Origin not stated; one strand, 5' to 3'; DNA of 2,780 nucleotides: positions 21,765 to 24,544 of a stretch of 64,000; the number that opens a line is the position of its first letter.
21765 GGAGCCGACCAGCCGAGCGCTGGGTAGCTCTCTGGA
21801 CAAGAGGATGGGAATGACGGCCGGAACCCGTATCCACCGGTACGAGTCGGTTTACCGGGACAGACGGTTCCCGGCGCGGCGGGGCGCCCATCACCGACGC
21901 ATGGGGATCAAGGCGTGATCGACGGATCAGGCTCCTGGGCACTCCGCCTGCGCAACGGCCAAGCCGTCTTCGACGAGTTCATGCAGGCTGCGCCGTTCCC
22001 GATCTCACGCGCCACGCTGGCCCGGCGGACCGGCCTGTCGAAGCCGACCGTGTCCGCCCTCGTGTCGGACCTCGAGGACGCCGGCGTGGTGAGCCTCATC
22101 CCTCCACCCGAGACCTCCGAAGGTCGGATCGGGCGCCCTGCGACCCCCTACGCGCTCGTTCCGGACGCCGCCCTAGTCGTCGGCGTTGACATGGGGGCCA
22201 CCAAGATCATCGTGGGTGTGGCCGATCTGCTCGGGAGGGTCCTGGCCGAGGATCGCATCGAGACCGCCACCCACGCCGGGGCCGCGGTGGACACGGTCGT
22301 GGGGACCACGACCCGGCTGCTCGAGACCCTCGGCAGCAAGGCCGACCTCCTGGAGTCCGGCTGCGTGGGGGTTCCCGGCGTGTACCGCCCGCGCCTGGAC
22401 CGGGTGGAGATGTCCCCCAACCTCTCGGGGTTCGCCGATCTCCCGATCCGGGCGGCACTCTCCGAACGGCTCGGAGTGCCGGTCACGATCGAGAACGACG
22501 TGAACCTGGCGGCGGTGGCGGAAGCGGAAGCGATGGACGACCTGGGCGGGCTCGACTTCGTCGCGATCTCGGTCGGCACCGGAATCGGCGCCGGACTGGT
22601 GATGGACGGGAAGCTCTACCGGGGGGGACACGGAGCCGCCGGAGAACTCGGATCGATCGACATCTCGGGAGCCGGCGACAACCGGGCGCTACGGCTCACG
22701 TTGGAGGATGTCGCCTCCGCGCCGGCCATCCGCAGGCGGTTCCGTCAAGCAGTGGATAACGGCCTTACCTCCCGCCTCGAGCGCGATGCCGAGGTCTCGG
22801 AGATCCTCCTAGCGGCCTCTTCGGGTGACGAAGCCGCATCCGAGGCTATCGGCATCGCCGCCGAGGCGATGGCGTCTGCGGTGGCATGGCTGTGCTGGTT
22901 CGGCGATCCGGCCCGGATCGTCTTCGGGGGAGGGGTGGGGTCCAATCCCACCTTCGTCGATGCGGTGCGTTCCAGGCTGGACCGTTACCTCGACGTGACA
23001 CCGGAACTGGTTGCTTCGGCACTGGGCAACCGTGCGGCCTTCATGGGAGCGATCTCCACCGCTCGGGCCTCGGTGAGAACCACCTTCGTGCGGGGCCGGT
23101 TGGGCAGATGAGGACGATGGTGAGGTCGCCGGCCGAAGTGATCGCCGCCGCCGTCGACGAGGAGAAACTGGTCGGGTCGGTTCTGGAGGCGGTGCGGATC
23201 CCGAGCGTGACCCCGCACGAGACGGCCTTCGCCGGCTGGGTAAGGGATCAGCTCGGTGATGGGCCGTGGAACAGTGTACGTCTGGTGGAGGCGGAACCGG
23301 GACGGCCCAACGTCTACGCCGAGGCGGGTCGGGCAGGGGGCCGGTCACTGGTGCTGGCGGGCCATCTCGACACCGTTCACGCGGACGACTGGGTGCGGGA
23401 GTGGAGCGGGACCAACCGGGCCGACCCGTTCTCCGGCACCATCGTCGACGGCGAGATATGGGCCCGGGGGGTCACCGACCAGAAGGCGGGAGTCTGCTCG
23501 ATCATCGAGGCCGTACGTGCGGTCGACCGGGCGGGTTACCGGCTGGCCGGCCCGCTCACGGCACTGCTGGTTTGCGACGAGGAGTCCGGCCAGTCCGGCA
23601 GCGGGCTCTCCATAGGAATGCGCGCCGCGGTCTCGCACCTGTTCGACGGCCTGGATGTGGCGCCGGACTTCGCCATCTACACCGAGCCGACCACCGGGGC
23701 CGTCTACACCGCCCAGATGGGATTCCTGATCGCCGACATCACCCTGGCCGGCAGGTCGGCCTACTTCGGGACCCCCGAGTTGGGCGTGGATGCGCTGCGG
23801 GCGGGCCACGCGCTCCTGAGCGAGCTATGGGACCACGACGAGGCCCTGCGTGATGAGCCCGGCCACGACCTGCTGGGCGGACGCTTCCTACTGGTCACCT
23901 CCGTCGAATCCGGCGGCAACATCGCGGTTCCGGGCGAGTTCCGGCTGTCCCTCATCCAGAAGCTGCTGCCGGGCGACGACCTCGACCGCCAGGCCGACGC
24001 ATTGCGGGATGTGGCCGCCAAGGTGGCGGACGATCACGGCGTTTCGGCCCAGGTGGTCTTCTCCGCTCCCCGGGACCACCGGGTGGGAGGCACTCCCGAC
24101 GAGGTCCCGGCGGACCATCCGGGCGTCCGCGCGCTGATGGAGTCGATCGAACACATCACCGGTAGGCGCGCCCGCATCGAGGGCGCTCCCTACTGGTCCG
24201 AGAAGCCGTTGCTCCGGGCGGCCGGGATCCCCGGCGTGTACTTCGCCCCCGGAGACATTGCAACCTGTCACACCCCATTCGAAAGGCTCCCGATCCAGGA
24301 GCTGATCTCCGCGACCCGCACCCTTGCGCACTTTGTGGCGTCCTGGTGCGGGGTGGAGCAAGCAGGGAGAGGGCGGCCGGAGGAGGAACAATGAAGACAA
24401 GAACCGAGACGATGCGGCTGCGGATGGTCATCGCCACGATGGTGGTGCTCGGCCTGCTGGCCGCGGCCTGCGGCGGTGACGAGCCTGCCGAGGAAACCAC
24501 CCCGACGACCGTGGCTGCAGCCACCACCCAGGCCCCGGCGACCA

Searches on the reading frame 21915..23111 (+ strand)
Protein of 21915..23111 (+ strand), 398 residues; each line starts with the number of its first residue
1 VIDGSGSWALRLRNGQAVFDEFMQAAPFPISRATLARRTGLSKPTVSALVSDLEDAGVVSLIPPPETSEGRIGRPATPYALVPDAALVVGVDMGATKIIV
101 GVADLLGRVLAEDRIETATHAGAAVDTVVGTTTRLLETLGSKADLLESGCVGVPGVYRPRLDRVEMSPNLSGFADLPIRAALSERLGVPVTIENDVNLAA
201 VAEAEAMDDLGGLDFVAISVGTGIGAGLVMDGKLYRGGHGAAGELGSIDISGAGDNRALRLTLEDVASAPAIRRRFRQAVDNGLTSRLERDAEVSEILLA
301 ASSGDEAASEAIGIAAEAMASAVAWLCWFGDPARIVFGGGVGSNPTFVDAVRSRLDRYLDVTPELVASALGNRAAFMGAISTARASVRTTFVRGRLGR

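Call 9: search_protein_families(library=padloc, proteins=[window:21915-23111:+], max_evalue=0.01)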
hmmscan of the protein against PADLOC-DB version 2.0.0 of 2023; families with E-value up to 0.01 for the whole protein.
window:21915-23111:+ (398 aa): 1 family
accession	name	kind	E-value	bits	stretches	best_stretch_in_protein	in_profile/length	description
PDLC01720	Csa3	-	0.0088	14.6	0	34-67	47-78/118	Csa3_1_CAS-I-II-III-IV-V-VI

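Call 10: search_protein_families(library=pfam, proteins=[window:21915-23111:+], max_evalue=0.01)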
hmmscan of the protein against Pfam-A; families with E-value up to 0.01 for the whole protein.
window:21915-23111:+ (398 aa): 8 families
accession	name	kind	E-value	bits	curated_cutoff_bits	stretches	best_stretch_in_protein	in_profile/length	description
PF00480.26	ROK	-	6.6e-48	164.1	22.9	1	89-384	2-292/294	ROK family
PF12802.13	MarR_2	-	1.3e-06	28.9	27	1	30-66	21-57/61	MarR family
PF13412.12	HTH_24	-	1.4e-06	28.2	21.9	1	30-59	18-47/48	Winged helix-turn-helix DNA-binding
PF13545.12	HTH_Crp_2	-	2.4e-05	24.7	27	1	26-60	19-53/70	Crp-like helix-turn-helix domain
PF09339.16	HTH_IclR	-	2.8e-05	24.2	22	1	25-59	14-48/52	IclR helix-turn-helix domain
PF01869.26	BcrAD_BadFG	-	3.4e-05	23.9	31.5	1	89-351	1-240/271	BadF/BadG/BcrA/BcrD ATPase family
PF24034.1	DUF7343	-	0.0023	18.2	27.6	1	34-60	23-49/62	Domain of unknown function (DUF7343)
PF13730.12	HTH_36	-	0.0097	16.1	25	0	28-57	25-53/55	Helix-turn-helix domain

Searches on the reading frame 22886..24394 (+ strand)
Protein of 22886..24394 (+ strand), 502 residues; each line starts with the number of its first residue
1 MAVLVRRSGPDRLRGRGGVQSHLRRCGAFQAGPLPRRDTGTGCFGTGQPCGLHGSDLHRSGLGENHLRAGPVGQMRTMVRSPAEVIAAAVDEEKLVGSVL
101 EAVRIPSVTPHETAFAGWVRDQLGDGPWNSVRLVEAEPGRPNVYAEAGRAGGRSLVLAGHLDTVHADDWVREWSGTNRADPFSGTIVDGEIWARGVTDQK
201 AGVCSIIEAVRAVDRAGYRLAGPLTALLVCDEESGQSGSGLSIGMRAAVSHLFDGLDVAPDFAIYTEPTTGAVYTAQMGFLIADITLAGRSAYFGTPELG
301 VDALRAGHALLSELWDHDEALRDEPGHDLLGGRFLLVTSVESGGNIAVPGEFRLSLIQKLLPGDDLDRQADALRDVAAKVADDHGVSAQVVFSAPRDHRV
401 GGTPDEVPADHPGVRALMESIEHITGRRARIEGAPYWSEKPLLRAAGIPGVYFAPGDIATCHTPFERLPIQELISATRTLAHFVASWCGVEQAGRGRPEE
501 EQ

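Call 9: search_protein_families(library=padloc, proteins=[window:22886-24394:+], max_evalue=0.01)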
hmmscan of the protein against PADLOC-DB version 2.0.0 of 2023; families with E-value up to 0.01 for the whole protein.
window:22886-24394:+ (502 aa): 0 families

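Call 10: search_protein_families(library=pfam, proteins=[window:22886-24394:+], max_evalue=0.01)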
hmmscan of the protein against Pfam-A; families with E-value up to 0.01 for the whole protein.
window:22886-24394:+ (502 aa): 3 families
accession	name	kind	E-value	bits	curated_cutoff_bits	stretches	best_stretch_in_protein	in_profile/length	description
PF01546.33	Peptidase_M20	-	4.9e-26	92.3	24.6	1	157-485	2-205/206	Peptidase family M20/M25/M40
PF04389.22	Peptidase_M28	-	6.8e-05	23.1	21.3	1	142-239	1-73/193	Peptidase family M28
PF07687.19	M20_dimer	-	0.0032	17.8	21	1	276-382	2-104/107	Peptidase dimerisation domain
